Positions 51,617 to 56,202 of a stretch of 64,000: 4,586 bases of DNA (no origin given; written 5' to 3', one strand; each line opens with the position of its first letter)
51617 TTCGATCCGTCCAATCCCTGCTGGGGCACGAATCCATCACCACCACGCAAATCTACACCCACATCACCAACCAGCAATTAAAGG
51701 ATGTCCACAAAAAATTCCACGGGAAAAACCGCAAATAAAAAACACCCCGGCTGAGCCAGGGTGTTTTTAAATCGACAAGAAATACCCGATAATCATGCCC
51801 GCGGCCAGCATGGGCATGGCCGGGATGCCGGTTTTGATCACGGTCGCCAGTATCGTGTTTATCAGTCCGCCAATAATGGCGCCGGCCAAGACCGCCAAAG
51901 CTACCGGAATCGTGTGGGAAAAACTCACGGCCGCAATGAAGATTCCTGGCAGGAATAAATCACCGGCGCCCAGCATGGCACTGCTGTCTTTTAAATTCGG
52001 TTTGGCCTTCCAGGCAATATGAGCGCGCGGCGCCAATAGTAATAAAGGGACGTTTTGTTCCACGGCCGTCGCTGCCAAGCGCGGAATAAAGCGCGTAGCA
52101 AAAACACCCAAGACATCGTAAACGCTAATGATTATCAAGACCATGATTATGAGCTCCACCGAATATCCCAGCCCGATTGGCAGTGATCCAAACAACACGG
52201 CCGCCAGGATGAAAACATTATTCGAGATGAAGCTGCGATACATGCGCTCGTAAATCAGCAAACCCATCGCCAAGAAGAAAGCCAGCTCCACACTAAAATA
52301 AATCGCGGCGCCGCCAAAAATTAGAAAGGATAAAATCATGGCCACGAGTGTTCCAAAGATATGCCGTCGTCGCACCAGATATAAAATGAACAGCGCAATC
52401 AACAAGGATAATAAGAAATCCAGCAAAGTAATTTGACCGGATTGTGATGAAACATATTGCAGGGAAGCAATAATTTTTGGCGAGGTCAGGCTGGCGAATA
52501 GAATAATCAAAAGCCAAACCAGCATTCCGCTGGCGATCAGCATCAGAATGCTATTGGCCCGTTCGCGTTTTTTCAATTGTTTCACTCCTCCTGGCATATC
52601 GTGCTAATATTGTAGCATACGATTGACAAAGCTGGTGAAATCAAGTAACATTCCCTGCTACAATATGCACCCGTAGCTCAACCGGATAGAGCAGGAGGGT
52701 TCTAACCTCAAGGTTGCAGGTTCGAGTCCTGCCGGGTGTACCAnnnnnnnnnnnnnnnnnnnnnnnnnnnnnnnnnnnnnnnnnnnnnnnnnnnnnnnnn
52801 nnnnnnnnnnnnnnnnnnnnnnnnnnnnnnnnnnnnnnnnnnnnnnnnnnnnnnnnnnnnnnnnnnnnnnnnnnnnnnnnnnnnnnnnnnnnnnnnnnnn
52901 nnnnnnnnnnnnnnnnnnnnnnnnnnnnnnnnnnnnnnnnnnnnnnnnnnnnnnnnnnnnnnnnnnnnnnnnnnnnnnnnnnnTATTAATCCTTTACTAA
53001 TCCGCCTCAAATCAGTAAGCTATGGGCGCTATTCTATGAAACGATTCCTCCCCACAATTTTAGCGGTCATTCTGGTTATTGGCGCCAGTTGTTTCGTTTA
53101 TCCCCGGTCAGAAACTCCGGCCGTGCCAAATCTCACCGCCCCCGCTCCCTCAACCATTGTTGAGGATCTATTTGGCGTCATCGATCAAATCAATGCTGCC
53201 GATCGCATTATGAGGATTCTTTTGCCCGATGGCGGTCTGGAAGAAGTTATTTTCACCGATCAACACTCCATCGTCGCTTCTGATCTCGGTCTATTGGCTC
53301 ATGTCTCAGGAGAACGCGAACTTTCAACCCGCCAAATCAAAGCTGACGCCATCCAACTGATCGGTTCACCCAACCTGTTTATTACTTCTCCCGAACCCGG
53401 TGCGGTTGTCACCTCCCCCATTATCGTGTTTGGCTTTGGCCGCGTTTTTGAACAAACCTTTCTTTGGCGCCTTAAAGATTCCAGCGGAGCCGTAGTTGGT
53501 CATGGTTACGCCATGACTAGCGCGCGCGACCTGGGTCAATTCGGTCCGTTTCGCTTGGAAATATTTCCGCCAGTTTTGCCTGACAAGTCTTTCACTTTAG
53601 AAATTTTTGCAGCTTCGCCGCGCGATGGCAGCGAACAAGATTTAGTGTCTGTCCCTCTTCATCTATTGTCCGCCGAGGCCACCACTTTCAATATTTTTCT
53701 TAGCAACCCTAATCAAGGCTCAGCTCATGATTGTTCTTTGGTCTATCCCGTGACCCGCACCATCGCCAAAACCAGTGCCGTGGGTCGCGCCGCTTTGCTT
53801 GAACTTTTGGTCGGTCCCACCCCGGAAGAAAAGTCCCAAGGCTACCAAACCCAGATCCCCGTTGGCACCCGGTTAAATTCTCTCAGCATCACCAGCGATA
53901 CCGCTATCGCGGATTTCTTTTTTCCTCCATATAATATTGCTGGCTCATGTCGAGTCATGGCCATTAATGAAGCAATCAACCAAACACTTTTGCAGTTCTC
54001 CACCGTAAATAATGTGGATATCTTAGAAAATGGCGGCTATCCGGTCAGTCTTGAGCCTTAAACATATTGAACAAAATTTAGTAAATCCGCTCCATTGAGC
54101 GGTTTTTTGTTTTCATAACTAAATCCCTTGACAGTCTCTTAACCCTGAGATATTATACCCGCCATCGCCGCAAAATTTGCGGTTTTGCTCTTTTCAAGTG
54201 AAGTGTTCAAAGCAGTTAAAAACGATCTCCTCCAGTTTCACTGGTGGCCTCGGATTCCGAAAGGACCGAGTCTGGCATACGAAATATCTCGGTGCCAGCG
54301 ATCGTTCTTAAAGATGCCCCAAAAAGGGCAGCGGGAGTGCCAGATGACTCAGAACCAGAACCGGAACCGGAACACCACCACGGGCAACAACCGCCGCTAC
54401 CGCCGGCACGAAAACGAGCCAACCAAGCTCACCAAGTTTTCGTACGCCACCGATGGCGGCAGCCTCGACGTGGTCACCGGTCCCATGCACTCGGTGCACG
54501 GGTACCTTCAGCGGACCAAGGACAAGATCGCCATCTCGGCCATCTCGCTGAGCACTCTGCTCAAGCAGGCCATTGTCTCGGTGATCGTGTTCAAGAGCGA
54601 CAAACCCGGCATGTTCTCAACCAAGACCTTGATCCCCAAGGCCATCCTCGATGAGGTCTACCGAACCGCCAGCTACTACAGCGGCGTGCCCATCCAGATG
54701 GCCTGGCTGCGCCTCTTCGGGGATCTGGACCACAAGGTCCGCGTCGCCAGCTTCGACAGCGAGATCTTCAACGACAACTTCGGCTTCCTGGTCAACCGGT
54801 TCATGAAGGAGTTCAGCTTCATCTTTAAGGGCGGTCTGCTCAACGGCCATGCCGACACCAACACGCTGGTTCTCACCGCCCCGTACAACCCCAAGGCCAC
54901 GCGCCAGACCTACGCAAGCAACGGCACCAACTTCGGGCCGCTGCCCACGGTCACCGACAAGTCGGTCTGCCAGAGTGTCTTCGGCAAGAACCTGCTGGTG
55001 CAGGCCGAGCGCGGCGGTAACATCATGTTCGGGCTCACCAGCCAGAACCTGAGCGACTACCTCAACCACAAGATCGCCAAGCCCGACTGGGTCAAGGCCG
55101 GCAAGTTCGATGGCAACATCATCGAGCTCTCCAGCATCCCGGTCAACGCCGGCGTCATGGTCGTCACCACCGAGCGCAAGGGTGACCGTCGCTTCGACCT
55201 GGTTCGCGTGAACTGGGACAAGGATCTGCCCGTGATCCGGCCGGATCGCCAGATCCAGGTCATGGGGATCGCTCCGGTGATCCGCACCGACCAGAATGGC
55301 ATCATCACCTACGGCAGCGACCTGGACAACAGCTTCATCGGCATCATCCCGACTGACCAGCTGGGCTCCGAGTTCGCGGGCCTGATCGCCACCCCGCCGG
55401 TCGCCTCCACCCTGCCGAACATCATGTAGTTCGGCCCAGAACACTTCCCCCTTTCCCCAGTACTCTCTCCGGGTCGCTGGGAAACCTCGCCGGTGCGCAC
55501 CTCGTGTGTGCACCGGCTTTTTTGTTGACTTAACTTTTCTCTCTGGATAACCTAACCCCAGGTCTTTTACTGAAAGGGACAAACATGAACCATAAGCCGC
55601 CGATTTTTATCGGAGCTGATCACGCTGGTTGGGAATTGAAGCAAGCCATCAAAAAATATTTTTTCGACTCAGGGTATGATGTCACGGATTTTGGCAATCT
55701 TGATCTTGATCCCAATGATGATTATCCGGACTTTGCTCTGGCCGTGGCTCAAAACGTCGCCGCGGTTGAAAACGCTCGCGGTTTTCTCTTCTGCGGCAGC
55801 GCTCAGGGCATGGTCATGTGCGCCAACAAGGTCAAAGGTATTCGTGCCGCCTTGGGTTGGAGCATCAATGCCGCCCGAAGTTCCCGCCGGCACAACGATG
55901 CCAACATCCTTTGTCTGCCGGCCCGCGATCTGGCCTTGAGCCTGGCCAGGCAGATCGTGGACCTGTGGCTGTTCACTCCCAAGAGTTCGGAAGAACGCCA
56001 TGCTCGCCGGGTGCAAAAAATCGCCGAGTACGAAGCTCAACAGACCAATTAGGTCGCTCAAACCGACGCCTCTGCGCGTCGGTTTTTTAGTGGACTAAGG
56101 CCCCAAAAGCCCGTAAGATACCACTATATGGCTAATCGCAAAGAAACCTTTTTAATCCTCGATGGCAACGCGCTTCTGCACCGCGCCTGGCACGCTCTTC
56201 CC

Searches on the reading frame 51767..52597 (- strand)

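Call 9: search_protein_families(library=pfam, proteins=[window:51767-52597:-], max_evalue=0.01)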
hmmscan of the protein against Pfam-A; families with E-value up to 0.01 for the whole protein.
window:51767-52597:- (276 aa): 2 families
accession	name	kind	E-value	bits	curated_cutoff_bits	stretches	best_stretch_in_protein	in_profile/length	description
PF06550.16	SPP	-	5.8e-10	39.6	23.9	1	71-275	64-277/283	Signal-peptide peptidase, presenilin aspartyl protease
PF04258.18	Peptidase_A22B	-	6.8e-06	26.3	23.3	1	14-225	13-212/286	Signal peptide peptidase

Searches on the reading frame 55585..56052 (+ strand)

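Call 10: search_protein_families(library=pfam, proteins=[window:55585-56052:+], max_evalue=0.01)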
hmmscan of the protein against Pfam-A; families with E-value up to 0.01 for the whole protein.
window:55585-56052:+ (155 aa): 1 family
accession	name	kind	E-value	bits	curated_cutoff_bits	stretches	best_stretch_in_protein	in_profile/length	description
PF02502.23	LacAB_rpiB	-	1.2e-46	158.5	24.7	1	7-146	1-138/138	Ribose/Galactose Isomerase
